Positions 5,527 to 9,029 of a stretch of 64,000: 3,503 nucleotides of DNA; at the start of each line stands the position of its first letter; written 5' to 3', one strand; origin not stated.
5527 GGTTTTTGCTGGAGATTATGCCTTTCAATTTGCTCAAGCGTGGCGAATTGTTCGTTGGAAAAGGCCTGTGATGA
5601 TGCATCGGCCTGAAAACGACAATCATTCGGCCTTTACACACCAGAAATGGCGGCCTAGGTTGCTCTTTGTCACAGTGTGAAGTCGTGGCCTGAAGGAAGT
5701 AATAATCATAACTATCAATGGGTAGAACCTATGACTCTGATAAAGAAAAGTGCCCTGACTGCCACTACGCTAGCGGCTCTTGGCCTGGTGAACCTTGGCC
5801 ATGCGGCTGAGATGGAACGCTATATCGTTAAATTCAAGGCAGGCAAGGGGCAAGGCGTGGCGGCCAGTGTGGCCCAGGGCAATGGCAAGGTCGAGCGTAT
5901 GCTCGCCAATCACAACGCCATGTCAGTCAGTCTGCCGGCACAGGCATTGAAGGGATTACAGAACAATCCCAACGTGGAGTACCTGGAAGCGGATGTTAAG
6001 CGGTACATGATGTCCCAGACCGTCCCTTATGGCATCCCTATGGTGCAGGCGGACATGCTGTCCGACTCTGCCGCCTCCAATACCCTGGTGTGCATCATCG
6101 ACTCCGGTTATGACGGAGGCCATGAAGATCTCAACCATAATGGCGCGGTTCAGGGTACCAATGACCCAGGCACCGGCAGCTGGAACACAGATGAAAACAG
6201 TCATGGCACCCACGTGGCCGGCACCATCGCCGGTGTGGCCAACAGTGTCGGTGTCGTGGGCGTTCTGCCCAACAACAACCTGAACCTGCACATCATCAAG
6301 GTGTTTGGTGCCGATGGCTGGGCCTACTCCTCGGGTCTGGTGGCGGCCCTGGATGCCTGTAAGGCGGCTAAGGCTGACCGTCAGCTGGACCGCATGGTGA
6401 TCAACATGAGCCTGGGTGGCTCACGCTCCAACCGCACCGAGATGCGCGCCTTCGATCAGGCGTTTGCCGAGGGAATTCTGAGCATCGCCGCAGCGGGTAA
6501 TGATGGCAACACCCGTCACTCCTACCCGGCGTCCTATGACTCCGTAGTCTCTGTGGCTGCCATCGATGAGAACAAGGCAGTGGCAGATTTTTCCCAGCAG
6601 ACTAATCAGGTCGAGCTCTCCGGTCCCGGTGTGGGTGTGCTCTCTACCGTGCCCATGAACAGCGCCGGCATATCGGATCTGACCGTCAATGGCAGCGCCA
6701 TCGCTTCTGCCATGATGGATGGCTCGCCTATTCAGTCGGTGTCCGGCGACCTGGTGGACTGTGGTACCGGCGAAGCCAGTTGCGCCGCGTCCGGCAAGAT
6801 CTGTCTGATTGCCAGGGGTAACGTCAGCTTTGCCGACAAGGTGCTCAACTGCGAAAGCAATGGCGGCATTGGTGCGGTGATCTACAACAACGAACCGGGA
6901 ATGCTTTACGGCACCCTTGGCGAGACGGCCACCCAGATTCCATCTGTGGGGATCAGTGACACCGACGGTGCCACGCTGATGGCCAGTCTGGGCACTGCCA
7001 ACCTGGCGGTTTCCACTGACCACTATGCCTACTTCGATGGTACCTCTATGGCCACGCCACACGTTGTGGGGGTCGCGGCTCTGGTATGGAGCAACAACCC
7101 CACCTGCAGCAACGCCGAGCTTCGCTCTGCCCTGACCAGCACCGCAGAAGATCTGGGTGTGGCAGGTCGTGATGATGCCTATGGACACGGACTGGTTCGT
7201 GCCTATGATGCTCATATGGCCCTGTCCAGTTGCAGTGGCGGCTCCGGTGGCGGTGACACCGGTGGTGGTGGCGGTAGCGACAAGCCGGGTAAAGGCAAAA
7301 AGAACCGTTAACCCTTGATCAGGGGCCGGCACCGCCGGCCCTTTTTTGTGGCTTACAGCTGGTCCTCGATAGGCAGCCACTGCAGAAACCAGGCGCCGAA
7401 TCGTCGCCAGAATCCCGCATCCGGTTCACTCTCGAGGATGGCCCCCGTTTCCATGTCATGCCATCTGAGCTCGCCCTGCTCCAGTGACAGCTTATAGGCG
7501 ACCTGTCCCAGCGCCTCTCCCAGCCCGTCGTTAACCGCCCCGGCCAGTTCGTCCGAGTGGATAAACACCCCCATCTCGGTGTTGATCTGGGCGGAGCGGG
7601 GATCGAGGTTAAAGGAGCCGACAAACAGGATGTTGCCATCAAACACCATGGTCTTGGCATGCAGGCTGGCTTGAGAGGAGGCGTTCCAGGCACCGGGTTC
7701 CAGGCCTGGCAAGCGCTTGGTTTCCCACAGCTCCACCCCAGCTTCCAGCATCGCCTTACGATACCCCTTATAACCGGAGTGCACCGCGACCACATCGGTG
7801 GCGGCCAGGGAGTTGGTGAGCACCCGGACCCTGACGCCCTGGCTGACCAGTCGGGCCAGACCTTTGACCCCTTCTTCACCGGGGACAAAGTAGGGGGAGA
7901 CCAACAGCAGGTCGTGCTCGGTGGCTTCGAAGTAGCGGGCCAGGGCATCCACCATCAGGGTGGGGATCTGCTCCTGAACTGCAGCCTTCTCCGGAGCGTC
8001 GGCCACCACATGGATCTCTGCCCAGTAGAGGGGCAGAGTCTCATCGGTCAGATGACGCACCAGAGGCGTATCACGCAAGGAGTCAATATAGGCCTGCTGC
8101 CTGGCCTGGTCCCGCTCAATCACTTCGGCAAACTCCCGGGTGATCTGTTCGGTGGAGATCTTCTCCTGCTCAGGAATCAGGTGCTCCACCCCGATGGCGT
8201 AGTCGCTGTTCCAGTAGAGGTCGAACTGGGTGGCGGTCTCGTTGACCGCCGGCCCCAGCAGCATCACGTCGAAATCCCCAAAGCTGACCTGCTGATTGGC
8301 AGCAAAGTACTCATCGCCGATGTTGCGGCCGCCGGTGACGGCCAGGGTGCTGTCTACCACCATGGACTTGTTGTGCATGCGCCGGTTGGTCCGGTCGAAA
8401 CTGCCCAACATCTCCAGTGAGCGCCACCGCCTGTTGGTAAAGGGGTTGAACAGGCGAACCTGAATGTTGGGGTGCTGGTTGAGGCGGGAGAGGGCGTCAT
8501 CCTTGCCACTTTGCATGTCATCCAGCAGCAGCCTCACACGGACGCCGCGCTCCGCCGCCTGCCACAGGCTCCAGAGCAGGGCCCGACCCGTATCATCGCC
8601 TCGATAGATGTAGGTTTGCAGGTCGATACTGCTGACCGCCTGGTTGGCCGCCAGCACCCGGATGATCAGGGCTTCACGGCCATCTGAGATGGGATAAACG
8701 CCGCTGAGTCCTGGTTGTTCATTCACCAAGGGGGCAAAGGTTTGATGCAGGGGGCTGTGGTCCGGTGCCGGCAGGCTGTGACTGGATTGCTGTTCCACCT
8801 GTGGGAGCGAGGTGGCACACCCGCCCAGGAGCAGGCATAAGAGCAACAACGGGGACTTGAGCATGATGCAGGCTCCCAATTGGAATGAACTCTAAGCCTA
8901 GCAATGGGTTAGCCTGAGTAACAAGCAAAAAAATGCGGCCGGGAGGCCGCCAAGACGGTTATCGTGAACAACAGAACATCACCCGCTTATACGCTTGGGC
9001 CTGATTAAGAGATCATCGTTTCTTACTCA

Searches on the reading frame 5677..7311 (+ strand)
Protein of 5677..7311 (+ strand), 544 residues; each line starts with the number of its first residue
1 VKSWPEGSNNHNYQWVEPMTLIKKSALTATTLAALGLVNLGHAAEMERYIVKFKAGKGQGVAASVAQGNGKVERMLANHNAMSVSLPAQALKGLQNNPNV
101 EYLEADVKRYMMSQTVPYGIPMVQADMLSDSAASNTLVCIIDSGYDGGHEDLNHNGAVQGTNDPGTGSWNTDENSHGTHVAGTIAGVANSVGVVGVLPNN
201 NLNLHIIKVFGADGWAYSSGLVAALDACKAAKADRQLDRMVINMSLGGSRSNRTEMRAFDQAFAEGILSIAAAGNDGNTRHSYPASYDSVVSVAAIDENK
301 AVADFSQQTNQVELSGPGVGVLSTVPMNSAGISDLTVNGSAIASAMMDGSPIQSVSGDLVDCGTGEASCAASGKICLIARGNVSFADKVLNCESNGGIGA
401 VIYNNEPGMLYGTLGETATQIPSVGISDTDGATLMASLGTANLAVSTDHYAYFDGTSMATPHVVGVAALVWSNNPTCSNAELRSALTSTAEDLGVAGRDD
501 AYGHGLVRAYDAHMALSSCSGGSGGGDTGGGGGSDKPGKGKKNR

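Call 65: search_protein_families(library=pfam, proteins=[window:5677-7311:+], max_evalue=10)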
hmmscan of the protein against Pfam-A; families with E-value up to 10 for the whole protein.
window:5677-7311:+ (544 aa): 4 families
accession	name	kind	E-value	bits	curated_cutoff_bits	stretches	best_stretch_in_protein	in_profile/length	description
PF00082.27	Peptidase_S8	-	6.7e-42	144.2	21.8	2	134-329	2-225/288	Subtilase family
PF02225.27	PA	-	4e-16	59.4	23.9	1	355-434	1-95/95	PA domain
PF22148.1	Fervidolysin_NPro-like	-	0.0019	19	21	1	50-104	21-79/81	Fervidolysin N-terminal prodomain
PF05922.21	Inhibitor_I9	-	0.069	14.3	21.2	1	79-111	49-81/82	Peptidase inhibitor I9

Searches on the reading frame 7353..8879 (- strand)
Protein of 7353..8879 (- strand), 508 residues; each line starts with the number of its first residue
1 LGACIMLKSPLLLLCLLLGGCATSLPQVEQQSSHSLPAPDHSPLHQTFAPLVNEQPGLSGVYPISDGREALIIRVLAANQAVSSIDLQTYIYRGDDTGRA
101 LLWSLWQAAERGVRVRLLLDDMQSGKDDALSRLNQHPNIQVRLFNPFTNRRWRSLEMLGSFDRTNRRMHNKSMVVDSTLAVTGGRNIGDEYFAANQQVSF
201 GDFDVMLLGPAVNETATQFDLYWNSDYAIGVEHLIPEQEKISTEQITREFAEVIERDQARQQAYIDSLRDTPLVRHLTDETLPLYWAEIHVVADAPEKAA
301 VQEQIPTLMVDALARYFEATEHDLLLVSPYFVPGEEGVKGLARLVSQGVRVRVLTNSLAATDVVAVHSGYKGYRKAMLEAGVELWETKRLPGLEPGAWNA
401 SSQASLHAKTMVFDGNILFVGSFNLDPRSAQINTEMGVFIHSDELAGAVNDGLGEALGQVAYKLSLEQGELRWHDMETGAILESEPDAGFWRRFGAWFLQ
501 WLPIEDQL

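Call 65: search_protein_families(library=pfam, proteins=[window:7353-8879:-], max_evalue=10)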
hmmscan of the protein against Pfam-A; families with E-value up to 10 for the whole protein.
window:7353-8879:- (508 aa): 5 families
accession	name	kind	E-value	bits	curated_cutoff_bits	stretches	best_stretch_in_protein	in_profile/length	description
PF13091.12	PLDc_2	-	1.2e-37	129.1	27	2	317-449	5-124/132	PLD-like domain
PF00614.28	PLDc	-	5.7e-12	45.5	21.9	2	404-429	3-28/28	Phospholipase D Active site motif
PF19796.4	DUF6280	-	0.0072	16.9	27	1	291-354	12-75/86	Family of unknown function (DUF6280)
PF24731.1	DUF7683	-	0.18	12.6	27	1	303-346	18-60/73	Domain of unknown function (DUF7683)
PF24402.1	iHKD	-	0.22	12.1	27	1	104-135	8-39/111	Inactive HKD-Rease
